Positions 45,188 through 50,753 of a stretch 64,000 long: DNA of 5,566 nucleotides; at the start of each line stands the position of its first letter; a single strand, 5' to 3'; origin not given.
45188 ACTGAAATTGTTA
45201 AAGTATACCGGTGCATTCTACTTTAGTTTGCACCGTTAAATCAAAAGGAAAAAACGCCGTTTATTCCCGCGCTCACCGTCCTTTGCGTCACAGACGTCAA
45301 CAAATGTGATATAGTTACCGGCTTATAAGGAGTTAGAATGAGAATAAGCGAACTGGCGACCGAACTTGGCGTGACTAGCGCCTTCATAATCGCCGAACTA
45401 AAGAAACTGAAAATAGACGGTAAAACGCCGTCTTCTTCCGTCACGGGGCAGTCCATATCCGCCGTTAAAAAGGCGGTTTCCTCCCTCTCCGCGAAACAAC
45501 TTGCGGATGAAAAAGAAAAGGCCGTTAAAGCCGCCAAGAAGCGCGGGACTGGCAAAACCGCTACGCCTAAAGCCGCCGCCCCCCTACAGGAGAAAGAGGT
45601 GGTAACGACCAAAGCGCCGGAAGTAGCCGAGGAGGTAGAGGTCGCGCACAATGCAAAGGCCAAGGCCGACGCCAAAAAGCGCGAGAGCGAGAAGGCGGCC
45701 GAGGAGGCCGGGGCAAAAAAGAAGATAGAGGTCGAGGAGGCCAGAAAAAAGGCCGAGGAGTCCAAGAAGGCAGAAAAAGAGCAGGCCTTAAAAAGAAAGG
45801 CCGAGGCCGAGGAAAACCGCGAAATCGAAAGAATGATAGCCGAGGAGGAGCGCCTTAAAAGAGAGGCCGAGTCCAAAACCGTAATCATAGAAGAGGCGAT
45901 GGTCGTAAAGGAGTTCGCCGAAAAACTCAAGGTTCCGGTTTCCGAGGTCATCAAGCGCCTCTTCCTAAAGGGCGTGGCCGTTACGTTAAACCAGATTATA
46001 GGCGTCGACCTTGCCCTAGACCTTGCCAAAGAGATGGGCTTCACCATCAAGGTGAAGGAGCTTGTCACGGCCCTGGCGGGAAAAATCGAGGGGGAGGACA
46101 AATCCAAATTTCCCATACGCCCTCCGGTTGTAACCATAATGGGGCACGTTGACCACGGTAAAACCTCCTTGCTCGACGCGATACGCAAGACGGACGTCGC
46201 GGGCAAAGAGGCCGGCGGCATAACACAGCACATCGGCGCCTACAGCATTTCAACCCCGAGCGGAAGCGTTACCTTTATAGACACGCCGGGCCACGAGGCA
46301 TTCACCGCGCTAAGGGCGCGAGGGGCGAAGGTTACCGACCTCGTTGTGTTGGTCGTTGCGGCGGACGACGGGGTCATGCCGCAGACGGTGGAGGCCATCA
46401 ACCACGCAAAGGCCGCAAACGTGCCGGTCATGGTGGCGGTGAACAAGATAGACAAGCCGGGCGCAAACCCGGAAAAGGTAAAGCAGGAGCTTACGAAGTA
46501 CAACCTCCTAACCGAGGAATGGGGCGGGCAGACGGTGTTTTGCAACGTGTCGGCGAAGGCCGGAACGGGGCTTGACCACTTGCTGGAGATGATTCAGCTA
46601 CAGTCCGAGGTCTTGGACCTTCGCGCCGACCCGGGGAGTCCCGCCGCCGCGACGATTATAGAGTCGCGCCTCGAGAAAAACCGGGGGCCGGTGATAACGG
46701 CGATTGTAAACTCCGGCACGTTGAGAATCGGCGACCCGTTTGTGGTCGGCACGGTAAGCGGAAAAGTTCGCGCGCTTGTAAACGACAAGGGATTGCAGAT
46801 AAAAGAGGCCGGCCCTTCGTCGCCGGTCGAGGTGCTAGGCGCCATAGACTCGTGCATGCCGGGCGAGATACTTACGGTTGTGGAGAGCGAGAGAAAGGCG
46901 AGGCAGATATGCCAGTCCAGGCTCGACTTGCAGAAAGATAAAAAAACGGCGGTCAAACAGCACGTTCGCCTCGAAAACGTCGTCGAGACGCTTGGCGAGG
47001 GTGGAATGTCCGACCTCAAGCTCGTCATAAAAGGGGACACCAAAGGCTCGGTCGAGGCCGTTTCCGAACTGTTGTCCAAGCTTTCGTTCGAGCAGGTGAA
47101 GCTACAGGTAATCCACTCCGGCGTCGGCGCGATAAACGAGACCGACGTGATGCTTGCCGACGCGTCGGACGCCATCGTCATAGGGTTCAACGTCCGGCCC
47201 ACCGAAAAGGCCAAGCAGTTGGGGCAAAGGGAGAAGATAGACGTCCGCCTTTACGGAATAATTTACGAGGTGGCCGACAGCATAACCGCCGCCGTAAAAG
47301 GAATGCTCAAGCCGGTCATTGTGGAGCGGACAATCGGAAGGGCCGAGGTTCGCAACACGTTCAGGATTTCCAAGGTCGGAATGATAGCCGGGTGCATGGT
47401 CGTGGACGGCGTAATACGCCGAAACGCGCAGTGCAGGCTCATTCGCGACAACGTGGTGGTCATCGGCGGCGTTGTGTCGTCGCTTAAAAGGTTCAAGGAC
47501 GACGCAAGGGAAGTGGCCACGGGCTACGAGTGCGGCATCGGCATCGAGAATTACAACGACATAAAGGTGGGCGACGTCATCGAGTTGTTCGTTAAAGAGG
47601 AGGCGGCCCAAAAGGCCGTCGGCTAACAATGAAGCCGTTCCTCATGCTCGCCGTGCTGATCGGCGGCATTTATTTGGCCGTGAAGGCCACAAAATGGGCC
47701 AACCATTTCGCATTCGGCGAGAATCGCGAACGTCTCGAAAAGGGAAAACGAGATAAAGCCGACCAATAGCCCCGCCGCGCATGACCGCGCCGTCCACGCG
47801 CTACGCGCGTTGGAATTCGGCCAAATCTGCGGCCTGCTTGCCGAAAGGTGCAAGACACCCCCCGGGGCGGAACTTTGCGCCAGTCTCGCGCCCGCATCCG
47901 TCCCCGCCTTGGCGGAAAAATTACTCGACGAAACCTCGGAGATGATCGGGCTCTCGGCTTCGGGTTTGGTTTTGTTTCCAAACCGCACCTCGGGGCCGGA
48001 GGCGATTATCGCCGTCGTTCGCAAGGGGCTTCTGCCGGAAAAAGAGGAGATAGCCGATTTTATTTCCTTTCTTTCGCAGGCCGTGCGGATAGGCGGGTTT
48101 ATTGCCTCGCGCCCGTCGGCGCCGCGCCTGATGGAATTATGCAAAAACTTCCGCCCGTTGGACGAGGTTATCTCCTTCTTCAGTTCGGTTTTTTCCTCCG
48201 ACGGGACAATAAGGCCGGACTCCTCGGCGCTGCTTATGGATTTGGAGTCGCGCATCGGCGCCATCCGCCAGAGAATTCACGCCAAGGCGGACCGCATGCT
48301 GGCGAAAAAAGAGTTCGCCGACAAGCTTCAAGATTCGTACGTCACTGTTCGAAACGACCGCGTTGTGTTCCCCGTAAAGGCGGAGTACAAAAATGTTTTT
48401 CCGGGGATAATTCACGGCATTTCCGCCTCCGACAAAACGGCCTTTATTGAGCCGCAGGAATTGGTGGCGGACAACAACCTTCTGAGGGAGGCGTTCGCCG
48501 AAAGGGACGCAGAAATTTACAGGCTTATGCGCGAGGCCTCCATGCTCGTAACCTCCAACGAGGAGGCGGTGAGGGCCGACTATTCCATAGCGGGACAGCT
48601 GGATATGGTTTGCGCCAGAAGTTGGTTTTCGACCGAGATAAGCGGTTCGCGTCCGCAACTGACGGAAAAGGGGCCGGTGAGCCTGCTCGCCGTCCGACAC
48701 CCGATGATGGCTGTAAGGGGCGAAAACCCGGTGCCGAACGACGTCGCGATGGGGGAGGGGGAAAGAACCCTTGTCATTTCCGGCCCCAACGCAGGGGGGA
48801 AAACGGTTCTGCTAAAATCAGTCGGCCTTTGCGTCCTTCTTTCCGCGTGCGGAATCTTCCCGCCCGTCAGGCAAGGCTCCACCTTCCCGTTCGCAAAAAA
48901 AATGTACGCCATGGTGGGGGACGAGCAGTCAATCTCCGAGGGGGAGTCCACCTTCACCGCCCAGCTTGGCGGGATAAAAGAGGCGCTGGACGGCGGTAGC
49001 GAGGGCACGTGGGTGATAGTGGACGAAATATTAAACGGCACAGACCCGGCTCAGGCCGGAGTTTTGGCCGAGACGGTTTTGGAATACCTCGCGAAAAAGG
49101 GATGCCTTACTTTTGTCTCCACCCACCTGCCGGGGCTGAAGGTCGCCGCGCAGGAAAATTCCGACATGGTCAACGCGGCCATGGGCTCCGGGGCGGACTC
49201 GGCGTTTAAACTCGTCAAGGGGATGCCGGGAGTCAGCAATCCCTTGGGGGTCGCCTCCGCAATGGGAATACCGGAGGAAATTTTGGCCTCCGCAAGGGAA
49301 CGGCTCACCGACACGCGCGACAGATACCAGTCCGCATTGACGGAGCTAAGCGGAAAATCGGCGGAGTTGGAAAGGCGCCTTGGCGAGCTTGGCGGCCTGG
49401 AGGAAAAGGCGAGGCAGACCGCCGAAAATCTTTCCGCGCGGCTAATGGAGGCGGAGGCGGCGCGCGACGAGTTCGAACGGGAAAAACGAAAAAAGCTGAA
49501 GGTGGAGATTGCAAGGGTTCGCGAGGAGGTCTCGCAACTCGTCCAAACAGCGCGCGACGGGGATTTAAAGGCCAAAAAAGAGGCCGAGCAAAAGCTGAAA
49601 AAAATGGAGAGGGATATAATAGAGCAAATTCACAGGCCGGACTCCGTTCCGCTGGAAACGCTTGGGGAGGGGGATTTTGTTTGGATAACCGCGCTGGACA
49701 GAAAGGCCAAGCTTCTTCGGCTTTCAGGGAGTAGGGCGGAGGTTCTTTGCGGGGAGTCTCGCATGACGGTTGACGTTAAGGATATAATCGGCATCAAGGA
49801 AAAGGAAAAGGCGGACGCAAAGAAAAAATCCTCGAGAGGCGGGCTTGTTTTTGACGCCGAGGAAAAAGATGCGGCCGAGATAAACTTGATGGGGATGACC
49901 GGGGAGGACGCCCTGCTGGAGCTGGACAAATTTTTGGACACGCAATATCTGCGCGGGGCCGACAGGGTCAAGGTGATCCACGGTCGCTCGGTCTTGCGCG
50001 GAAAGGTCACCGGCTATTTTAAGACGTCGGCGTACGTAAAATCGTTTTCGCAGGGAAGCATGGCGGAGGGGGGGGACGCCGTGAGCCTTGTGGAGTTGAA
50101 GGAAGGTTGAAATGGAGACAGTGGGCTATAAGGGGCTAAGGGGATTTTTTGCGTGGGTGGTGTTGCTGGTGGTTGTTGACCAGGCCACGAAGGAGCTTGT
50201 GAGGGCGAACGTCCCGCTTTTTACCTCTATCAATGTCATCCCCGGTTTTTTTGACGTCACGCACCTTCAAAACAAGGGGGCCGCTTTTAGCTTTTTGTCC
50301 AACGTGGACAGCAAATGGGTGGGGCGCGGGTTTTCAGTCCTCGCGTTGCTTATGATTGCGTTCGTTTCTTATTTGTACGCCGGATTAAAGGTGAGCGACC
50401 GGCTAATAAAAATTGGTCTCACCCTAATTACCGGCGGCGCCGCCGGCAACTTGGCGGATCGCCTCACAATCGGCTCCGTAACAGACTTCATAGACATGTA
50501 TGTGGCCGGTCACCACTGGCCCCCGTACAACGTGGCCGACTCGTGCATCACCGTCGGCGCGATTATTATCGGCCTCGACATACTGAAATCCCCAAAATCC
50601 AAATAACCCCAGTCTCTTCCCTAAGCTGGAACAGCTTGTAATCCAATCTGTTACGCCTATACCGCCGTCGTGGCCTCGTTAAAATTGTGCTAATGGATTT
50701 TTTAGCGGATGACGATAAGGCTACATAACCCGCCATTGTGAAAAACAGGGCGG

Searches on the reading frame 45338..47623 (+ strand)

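Call 86: search_protein_families(library=pfam, proteins=[window:45338-47623:+], max_evalue=0.00001)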
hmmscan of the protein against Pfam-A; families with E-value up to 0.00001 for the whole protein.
window:45338-47623:+ (762 aa): 6 families
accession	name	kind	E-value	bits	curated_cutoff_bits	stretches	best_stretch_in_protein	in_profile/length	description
PF11987.13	IF-2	-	3.5e-38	130.5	27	1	535-649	2-116/117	Translation-initiation factor 2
PF00009.33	GTP_EFTU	-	5.9e-36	124.3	26.5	1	265-420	6-183/188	Elongation factor Tu GTP binding domain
PF22042.2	EF-G_D2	-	1.9e-19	70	27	1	435-514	1-83/84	Elongation factor G domain 2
PF04760.21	IF2_N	-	9.5e-17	61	25.3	2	187-235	3-52/53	Translation initiation factor IF-2, N-terminal region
PF03144.31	GTP_EFTU_D2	-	8.8e-11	42.5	30.3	1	681-748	1-72/73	Elongation factor Tu domain 2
PF01926.29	MMR_HSR1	-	2.5e-10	40.9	21.9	1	265-370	2-113/113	50S ribosome-binding GTPase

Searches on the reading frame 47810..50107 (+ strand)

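Call 86: search_protein_families(library=pfam, proteins=[window:47810-50107:+], max_evalue=0.00001)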
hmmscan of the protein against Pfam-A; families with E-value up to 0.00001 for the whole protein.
window:47810-50107:+ (766 aa): 3 families
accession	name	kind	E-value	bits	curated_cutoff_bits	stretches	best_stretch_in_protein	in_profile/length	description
PF00488.27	MutS_V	-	9e-25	88.2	30.2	1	322-500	2-185/188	MutS domain V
PF01713.27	Smr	-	1.1e-15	58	25.7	1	691-764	1-77/77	Smr domain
PF20297.4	MSSS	-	5.2e-07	29.7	26.8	1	620-659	1-42/42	MutS2 and Smr-associated SH3 domain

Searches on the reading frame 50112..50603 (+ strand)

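Call 86: search_protein_families(library=pfam, proteins=[window:50112-50603:+], max_evalue=0.00001)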
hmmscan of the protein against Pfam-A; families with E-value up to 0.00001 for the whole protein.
window:50112-50603:+ (164 aa): 1 family
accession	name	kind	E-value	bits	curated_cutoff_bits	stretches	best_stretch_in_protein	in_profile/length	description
PF01252.23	Peptidase_A8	-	1.2e-37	129.7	25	1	16-158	2-141/142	Signal peptidase (SPase) II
